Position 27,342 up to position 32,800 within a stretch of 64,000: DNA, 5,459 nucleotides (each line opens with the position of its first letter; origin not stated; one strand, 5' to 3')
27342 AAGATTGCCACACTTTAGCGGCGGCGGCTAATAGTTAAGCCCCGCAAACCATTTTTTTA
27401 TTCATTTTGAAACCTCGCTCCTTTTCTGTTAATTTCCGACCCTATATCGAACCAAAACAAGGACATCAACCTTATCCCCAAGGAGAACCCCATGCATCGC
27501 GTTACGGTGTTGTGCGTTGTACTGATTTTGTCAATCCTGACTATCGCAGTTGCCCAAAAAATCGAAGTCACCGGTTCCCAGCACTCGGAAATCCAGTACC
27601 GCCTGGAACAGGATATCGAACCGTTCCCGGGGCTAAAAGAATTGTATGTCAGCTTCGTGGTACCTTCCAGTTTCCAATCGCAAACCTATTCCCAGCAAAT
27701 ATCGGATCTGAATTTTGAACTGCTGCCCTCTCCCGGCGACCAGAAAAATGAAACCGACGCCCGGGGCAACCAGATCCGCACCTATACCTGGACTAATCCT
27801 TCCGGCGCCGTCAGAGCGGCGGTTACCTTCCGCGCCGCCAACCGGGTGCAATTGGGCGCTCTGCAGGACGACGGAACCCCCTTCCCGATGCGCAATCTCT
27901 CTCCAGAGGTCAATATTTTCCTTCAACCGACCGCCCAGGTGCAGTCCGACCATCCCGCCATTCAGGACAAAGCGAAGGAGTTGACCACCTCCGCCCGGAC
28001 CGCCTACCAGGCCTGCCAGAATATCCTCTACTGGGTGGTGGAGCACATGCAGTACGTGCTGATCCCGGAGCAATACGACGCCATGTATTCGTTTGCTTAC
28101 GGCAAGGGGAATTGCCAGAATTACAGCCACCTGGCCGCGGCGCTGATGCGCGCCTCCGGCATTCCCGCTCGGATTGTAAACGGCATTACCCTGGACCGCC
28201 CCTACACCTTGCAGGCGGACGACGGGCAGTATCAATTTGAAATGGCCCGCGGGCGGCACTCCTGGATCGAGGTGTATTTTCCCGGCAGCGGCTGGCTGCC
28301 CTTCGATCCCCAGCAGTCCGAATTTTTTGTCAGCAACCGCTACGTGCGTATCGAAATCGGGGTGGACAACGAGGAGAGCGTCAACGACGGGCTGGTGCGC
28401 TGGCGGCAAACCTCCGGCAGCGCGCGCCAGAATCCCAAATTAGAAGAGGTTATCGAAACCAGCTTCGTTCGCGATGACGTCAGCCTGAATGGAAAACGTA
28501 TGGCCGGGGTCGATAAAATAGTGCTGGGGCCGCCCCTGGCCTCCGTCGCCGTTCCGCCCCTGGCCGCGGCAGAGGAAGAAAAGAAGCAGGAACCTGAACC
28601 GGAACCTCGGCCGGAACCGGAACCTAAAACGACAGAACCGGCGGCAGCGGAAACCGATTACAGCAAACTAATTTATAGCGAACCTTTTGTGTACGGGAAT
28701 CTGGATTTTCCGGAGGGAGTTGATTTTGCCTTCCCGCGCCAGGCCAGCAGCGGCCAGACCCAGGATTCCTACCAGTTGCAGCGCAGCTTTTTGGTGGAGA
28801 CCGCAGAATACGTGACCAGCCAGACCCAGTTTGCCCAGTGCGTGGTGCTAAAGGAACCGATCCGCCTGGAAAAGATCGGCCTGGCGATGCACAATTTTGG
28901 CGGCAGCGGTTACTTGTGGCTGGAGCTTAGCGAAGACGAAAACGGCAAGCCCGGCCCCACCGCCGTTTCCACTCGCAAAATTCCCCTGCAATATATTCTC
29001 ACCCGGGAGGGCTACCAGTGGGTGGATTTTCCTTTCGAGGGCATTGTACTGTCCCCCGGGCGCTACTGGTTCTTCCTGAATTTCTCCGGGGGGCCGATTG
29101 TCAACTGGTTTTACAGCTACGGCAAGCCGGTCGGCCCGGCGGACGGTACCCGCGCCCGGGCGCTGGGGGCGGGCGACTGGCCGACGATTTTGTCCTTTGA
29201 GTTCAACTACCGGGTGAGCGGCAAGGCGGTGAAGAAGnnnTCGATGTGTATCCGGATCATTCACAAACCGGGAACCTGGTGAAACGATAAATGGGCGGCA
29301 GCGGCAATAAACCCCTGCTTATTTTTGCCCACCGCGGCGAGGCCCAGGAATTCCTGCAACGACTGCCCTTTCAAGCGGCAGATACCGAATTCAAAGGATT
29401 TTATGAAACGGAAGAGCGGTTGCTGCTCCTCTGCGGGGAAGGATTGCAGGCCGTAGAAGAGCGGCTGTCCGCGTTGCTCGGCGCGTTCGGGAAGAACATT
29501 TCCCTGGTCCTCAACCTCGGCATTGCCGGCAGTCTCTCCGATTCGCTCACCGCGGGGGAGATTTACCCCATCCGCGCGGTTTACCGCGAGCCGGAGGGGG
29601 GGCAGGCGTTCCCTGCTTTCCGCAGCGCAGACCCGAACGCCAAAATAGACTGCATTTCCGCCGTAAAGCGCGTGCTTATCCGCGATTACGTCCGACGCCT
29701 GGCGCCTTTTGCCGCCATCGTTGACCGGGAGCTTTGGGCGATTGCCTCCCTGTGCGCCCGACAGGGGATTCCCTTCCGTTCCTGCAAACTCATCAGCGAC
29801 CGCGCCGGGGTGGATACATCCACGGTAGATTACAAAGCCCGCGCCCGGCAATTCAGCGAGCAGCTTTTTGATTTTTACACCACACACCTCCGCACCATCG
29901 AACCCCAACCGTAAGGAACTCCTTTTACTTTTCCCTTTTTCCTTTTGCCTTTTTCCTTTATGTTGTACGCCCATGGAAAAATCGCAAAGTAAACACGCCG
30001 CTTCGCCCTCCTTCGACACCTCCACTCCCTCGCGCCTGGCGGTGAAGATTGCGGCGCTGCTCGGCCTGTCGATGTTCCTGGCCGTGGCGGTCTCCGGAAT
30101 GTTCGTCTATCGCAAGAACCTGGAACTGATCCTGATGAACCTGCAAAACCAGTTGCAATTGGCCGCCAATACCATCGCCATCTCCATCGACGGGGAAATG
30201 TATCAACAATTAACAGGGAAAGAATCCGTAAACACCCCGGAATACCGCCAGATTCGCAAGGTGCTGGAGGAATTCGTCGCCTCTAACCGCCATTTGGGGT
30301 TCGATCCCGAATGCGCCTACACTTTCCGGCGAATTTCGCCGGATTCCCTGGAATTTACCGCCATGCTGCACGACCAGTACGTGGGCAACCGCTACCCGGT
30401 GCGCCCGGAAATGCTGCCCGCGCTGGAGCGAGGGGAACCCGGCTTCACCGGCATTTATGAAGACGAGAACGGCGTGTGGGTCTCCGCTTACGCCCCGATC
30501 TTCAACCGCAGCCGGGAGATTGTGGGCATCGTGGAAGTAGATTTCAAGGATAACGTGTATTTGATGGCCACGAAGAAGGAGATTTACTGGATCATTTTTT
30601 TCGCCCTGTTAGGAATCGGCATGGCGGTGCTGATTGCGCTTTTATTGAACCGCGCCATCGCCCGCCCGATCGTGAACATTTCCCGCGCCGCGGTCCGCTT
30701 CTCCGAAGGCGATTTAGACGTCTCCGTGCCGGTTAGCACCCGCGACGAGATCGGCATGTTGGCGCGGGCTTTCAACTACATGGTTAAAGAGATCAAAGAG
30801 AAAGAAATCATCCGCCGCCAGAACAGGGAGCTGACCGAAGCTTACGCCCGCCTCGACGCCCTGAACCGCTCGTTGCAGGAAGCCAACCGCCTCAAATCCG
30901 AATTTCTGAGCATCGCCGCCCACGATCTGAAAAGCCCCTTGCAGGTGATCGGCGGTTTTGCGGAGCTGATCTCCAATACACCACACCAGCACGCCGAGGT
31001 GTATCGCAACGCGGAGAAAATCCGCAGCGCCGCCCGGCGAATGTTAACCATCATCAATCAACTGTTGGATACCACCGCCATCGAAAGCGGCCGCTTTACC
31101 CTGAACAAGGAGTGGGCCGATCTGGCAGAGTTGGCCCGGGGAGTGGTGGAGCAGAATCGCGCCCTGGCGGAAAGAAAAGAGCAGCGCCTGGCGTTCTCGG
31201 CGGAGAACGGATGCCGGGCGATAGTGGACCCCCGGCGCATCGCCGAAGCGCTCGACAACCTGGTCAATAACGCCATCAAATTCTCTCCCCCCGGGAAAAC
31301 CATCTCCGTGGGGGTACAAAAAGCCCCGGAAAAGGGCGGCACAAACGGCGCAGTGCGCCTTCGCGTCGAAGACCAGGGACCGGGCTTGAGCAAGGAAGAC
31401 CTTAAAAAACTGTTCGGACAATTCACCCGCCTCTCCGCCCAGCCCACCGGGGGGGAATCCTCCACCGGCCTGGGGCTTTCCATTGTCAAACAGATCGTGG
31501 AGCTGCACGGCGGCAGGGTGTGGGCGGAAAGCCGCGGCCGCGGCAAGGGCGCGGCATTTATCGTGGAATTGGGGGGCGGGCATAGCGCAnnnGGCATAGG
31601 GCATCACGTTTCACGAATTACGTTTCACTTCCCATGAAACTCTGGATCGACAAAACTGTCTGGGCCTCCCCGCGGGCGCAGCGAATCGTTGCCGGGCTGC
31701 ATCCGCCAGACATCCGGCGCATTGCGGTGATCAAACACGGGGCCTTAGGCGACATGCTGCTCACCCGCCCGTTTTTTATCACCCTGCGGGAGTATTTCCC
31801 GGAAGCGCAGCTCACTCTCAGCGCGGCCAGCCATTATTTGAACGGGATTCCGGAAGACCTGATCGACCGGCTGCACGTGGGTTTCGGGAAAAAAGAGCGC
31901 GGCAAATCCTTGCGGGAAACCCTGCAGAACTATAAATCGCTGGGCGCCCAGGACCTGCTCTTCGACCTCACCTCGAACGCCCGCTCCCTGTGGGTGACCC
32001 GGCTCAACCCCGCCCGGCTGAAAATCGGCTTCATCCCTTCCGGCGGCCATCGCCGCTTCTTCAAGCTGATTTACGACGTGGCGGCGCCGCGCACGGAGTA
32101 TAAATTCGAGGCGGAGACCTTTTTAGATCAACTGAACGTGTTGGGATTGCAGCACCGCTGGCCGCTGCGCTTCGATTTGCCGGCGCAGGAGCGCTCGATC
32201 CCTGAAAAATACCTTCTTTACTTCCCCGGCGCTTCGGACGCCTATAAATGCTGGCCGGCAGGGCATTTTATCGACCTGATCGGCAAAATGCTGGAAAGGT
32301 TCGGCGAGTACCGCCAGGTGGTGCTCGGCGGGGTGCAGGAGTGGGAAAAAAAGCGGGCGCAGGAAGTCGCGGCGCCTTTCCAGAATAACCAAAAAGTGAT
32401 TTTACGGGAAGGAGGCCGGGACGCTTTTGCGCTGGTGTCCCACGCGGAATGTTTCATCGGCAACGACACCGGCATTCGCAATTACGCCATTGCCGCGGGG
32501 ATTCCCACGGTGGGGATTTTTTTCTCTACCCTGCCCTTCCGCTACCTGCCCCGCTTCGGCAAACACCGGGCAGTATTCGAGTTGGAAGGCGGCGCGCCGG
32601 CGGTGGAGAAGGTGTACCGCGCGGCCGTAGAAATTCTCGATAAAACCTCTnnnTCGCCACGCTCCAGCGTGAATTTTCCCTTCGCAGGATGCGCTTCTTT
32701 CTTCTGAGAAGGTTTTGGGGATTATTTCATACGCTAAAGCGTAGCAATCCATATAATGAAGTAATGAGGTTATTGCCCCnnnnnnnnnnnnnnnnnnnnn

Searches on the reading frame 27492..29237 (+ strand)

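Call 57: search_protein_families(library=pfam, proteins=[window:27492-29237:+], max_evalue=0.0001)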
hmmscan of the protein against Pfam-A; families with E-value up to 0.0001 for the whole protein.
window:27492-29237:+ (582 aa): 1 family
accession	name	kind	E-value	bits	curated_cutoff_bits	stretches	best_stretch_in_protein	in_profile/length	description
PF01841.26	Transglut_core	-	4.1e-26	91.8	23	1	160-273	3-108/108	Transglutaminase-like superfamily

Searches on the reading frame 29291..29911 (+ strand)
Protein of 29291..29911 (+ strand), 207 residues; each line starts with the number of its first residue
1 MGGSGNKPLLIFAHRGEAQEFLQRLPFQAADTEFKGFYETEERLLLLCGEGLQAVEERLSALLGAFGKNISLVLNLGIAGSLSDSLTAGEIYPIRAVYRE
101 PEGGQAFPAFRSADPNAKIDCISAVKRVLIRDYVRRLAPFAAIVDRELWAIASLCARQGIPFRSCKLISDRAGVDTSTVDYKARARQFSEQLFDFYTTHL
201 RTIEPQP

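Call 90: search_protein_families(library=pfam, proteins=[window:29291-29911:+], max_evalue=0.0001)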
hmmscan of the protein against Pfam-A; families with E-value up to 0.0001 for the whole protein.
window:29291-29911:+ (207 aa): 1 family
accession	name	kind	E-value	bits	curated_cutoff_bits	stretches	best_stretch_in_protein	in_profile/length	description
PF01048.26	PNP_UDP_1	-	9.6e-09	35.4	25.1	0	136-194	166-226/233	Phosphorylase superfamily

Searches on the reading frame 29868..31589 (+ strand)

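Call 57: search_protein_families(library=pfam, proteins=[window:29868-31589:+], max_evalue=0.0001)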
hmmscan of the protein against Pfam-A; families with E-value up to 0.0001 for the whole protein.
window:29868-31589:+ (574 aa): 3 families
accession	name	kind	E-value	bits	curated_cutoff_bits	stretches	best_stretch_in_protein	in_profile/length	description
PF02518.31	HATPase_c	-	2.8e-27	95.8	26.4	1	454-568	2-107/111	Histidine kinase-, DNA gyrase B-, and HSP90-like ATPase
PF00672.30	HAMP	-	8.3e-18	64.9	25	1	259-310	1-52/53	HAMP domain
PF00512.31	HisKA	-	1.9e-13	50.7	26.9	1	343-408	2-66/66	His Kinase A (phospho-acceptor) domain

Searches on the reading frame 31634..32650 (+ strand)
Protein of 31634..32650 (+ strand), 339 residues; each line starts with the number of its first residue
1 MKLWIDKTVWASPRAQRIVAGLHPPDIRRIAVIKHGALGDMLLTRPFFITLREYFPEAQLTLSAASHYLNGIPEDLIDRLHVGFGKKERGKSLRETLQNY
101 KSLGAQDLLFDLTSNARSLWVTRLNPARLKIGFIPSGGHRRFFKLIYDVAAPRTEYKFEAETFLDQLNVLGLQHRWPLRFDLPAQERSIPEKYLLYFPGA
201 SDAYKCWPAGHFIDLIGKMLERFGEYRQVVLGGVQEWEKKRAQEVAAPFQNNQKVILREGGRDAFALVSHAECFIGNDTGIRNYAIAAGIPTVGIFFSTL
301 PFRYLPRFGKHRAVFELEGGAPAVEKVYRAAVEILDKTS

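Call 6: search_protein_families(library=pfam, proteins=[window:31634-32650:+], max_evalue=0.01)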
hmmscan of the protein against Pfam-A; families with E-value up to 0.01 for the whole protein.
window:31634-32650:+ (339 aa): 1 family
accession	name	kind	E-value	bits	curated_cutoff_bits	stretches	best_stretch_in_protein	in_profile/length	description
PF01075.23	Glyco_transf_9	-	4.3e-16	59.4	22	1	101-306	6-219/247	Glycosyltransferase family 9 (heptosyltransferase)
